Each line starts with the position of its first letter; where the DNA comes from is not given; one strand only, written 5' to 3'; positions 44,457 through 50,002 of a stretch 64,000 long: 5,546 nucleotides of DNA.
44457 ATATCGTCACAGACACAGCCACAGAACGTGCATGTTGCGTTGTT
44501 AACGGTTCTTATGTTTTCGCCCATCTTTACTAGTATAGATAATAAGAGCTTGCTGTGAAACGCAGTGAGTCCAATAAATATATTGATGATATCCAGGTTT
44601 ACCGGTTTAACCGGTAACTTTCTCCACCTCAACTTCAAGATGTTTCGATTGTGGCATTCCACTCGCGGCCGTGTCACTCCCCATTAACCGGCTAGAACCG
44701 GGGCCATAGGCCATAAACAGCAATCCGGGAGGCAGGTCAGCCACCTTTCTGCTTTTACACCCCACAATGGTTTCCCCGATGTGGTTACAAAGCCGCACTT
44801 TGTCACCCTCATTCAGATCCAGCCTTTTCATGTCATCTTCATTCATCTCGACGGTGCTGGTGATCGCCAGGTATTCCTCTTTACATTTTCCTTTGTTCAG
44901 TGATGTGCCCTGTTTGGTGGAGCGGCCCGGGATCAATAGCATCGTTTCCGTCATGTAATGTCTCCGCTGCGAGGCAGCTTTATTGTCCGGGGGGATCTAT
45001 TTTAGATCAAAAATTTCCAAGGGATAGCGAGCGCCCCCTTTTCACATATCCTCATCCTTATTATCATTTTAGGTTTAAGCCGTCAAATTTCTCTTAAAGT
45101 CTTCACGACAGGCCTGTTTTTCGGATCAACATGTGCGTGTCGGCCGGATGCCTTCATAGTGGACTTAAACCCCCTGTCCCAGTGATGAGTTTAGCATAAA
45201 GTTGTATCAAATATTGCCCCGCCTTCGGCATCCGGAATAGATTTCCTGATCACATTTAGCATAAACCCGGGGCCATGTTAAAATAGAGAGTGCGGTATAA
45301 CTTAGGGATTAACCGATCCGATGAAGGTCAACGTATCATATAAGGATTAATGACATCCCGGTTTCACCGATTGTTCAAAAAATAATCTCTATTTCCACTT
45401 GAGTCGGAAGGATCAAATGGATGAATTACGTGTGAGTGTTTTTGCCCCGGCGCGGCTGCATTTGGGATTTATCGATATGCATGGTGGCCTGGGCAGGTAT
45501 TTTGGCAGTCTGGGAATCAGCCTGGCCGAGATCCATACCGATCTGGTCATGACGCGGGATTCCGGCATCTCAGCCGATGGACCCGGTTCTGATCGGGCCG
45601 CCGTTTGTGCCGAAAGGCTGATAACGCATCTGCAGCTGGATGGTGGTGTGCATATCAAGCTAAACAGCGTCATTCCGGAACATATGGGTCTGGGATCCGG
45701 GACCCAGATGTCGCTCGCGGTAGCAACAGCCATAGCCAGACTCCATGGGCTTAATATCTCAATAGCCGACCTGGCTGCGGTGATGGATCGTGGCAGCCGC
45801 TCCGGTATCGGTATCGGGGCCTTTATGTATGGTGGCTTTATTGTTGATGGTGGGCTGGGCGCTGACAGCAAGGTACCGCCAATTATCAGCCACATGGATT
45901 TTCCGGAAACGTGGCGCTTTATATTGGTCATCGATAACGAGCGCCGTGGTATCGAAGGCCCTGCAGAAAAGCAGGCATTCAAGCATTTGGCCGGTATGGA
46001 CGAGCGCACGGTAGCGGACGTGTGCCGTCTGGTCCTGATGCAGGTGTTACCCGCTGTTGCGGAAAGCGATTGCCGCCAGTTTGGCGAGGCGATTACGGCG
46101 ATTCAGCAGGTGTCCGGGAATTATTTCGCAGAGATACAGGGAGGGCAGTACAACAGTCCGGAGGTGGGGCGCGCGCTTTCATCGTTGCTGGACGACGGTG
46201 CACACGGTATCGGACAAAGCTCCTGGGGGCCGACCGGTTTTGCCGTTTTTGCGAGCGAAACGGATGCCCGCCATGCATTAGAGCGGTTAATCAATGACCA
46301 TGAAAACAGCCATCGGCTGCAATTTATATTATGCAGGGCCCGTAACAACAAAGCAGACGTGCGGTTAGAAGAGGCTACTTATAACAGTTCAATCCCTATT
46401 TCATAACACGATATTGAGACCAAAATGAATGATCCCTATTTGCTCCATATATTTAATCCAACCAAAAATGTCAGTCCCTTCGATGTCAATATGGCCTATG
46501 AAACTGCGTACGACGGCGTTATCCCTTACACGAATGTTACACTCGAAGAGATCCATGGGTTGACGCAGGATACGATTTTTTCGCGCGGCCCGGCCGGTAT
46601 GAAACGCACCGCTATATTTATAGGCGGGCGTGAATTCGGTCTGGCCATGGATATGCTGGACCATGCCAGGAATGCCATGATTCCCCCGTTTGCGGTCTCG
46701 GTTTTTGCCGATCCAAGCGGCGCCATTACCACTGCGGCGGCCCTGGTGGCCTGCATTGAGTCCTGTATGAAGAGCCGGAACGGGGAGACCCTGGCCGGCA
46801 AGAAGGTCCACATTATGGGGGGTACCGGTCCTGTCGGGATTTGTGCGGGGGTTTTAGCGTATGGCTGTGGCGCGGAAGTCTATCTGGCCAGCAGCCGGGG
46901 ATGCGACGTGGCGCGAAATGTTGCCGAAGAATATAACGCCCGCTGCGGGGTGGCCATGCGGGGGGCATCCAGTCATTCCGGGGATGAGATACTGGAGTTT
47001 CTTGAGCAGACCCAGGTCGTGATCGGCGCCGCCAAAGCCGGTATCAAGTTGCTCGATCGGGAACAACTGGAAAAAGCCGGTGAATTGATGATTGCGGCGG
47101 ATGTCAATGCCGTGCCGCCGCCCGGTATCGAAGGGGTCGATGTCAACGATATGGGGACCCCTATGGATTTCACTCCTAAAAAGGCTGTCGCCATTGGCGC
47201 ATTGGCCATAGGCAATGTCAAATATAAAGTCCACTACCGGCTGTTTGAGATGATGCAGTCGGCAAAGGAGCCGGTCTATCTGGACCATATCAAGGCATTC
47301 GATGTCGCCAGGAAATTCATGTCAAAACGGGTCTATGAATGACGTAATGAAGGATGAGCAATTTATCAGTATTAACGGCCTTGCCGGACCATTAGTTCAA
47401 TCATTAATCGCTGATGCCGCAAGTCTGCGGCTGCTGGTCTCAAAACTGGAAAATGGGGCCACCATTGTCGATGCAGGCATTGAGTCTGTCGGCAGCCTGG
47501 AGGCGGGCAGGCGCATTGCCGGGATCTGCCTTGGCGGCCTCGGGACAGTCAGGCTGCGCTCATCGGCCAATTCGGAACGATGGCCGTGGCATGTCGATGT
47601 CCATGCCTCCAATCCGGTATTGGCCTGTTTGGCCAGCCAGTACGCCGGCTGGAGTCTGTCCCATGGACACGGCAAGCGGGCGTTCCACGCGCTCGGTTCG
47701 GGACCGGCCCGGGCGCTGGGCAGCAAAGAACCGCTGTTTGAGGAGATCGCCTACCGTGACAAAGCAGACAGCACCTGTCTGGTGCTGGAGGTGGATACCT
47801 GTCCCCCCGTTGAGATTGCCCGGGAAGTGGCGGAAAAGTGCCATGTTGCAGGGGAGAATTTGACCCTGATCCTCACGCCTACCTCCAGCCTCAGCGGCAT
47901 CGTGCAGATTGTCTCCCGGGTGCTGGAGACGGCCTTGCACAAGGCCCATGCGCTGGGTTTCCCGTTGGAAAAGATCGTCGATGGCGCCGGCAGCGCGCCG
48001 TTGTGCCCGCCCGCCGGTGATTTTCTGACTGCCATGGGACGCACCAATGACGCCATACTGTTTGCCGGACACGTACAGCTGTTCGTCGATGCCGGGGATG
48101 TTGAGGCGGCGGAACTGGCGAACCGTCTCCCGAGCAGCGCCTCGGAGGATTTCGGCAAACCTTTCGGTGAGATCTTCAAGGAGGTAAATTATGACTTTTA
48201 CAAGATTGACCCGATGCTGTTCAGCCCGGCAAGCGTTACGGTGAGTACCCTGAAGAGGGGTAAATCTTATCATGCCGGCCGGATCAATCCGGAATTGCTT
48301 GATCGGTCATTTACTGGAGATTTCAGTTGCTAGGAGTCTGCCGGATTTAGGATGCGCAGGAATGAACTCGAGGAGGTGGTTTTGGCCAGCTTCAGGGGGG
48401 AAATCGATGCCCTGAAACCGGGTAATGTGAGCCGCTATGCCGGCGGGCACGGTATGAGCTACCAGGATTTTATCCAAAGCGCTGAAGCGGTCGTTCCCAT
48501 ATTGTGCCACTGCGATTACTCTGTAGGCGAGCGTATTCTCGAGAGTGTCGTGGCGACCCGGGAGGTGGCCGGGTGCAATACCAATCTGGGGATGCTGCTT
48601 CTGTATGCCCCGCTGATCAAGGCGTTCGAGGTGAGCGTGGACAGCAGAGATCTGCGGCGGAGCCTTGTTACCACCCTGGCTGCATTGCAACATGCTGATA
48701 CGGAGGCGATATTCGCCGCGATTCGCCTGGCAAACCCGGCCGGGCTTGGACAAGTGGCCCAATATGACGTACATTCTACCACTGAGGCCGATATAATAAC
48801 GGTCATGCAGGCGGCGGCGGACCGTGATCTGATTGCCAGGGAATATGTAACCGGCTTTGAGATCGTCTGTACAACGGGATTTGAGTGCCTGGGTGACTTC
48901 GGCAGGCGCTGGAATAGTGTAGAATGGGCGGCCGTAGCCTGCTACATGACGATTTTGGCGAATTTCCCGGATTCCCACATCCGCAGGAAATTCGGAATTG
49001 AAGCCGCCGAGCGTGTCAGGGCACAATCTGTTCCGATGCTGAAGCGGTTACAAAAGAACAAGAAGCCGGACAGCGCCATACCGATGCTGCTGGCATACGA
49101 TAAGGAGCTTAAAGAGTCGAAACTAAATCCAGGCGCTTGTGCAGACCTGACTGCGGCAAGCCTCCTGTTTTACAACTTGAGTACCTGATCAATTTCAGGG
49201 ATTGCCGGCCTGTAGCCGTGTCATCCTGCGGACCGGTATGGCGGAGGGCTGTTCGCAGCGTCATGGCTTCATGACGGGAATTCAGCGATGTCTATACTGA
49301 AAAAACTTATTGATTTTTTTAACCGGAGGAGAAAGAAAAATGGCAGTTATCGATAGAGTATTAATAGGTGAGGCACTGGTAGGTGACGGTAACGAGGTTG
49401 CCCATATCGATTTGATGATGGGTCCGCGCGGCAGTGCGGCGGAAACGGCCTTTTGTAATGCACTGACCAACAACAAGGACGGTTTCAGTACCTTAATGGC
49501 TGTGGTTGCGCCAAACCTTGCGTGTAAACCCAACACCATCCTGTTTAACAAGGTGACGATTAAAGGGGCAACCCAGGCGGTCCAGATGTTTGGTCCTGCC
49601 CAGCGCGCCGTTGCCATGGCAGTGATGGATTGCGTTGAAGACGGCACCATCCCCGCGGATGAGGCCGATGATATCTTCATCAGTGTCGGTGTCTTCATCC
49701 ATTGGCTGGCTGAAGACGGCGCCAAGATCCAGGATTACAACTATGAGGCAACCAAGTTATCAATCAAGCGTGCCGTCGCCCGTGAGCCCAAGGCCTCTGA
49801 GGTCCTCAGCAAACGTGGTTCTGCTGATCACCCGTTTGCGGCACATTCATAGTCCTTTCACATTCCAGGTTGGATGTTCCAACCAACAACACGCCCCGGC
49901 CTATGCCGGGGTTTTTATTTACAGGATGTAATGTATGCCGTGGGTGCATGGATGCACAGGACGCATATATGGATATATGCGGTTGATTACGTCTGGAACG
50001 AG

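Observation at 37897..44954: A second paralogous Fwd cluster keeps FwdD and the Mo/W-ligating cysteine and sits beside fdxA and fpr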

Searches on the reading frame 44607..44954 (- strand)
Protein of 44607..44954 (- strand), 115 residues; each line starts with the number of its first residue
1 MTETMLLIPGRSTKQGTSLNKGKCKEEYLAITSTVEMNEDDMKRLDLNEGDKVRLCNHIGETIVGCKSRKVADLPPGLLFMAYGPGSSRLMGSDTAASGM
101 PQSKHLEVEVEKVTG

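Call 3: search_protein_families(library=pfam, proteins=[window:44607-44954:-])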
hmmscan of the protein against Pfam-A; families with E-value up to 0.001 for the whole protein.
window:44607-44954:- (115 aa): 1 family
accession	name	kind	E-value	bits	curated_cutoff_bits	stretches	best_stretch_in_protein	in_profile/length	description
PF01568.27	Molydop_binding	-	2.2e-10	41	26.8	1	6-100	2-103/110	Molydopterin dinucleotide binding domain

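Call 5: search_protein_families(library=ncbifam, proteins=[window:44607-44954:-])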
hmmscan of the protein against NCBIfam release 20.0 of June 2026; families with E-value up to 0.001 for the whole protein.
window:44607-44954:- (115 aa): 4 families
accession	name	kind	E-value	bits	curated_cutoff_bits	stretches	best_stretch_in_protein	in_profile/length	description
NF042908.1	FMD_DH_FwdD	exception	1.1e-19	70.7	175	1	5-113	3-111/129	tungsten-dependent formylmethanofuran dehydrogenase subunit FwdD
TIGR01701.1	Fdhalpha-like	subfamily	0.00051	18.3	582.15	1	33-111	660-742/744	FdhF/YdeP family oxidoreductase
TIGR01706.1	NAPA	equivalog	0.00086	17.7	930.55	1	28-84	740-797/830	periplasmic nitrate reductase subunit alpha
TIGR02693.1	arsenite_ox_L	equivalog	0.00092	17.3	359.05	1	33-84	725-774/806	arsenate reductase (azurin) large subunit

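Call 56: search_dna_similar(query=window:44607-44954:-, collection=plasmids, mode=protein, max_rows=20, max_evalue=0.001)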
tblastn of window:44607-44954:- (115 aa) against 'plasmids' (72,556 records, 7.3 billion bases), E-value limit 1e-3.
No match.

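Call 72: search_solved_structures(query=window:44607-44954:-, show_alignments=1, max_evalue=0.01)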
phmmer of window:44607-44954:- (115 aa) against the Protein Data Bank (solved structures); distinct sequences matched with E-value up to 0.01: 14.
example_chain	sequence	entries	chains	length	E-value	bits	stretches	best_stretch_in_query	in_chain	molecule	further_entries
2ki8_A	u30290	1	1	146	3.8e-15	59.1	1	7-113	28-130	Tungsten formylmethanofuran dehydrogenase, subunit D (FwdD-2)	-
9sfi_S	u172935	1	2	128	2e-12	50.3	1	6-113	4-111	Formylmethanofuran dehydrogenase subunit D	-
5t5i_D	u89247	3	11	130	2.8e-12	49.9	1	6-110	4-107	Tungsten formylmethanofuran dehydrogenase subunit fwdD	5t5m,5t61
7bkb_J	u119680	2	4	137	3.8e-10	43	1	3-113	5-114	Formylmethanofuran dehydrogenase, subunit D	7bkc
8rja_D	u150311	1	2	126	4.6e-10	42.7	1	5-107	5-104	Formylmethanofuran dehydrogenase subunit D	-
8rtm_A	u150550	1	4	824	0.0083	19.4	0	33-85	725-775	Arsenite oxidase subunit AioA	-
7bkb_D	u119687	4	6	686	0.0084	19.4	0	33-115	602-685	Formate dehydrogenase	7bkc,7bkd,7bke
1g8j_A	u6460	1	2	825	0.0084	19.4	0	33-85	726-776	ARSENITE OXIDASE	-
8cgs_A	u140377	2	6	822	0.0086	19.3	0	33-85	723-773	Arsenite oxidase subunit AioA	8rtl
8rtl_G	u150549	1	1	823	0.0086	19.3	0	33-85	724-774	Arsenite oxidase subunit AioA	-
8cff_A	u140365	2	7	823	0.0086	19.3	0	33-85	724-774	Arsenite oxidase subunit AioA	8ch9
8rtl_E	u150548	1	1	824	0.0086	19.3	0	33-85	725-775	Arsenite oxidase subunit AioA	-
8ch9_G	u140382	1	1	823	0.0086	19.3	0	33-85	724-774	Arsenite oxidase subunit AioA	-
1g8k_A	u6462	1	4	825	0.0086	19.3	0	33-85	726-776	ARSENITE OXIDASE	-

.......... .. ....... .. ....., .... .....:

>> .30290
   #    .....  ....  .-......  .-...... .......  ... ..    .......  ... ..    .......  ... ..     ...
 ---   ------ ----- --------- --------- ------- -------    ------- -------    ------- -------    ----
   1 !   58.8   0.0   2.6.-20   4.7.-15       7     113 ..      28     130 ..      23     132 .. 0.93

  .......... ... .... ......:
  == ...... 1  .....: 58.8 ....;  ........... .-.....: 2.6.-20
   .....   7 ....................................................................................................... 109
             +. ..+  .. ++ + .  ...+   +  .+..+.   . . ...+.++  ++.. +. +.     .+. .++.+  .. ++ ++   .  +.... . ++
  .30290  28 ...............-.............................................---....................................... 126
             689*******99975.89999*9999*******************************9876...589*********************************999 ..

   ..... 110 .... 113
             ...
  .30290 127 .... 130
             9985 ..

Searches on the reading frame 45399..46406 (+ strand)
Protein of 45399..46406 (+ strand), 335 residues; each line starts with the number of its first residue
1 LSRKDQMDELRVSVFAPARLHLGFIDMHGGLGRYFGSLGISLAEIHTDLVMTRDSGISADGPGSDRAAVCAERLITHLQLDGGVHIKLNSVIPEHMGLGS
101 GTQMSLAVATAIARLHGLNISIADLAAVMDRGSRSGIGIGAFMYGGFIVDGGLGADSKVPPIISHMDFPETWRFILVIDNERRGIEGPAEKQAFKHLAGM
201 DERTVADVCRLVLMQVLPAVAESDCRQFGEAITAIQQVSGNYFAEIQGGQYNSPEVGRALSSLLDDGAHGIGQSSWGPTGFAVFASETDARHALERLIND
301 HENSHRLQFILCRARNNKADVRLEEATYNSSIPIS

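Call 23: search_protein_families(library=ncbifam, max_evalue=1e-10, proteins=[window:45399-46406:+])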
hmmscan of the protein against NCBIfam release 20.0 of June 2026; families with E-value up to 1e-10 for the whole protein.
window:45399-46406:+ (335 aa): 2 families
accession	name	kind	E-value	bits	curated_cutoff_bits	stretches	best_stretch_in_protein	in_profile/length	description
NF040726.1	BetaRFA-P_synth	equivalog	1.8e-60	204.8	328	1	14-319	3-325/327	beta-ribofuranosylaminobenzene 5'-phosphate synthase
TIGR00144.1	beta_RFAP_syn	subfamily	5e-51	173.8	113.5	1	15-319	4-321/325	beta-ribofuranosylaminobenzene 5'-phosphate synthase family protein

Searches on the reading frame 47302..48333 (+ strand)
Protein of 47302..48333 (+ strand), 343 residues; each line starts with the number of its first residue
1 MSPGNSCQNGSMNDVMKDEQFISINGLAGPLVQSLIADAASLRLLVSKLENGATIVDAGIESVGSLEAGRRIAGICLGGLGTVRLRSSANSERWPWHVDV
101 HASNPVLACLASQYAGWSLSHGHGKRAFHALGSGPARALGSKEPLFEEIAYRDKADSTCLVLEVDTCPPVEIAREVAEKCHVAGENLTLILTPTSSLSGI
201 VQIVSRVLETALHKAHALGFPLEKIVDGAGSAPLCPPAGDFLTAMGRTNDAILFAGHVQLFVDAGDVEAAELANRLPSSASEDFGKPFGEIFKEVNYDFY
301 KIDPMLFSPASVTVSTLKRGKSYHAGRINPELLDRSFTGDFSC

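Call 23: search_protein_families(library=ncbifam, max_evalue=1e-10, proteins=[window:47302-48333:+])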
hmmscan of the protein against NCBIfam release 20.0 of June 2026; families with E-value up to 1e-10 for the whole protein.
window:47302-48333:+ (343 aa): 1 family
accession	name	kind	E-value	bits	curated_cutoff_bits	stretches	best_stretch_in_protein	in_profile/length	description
TIGR03120.1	one_C_mch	equivalog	3.9e-123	410.6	228.8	1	23-337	1-312/313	methenyltetrahydromethanopterin cyclohydrolase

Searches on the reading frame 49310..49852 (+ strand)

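Call 23: search_protein_families(library=ncbifam, max_evalue=1e-10, proteins=[window:49310-49852:+])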
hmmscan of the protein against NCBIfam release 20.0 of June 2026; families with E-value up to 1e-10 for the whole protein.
window:49310-49852:+ (180 aa): 2 families
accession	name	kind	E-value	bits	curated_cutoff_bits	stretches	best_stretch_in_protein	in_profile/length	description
TIGR03126.1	one_C_fae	equivalog_domain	1.2e-73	246.5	118.05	1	18-176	2-160/160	formaldehyde-activating enzyme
NF009833.0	PRK13307.1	equivalog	1.9e-47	162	274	1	18-176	3-161/392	bifunctional 5,6,7,8-tetrahydromethanopterin hydro-lyase/3-hexulose-6-phosphate synthase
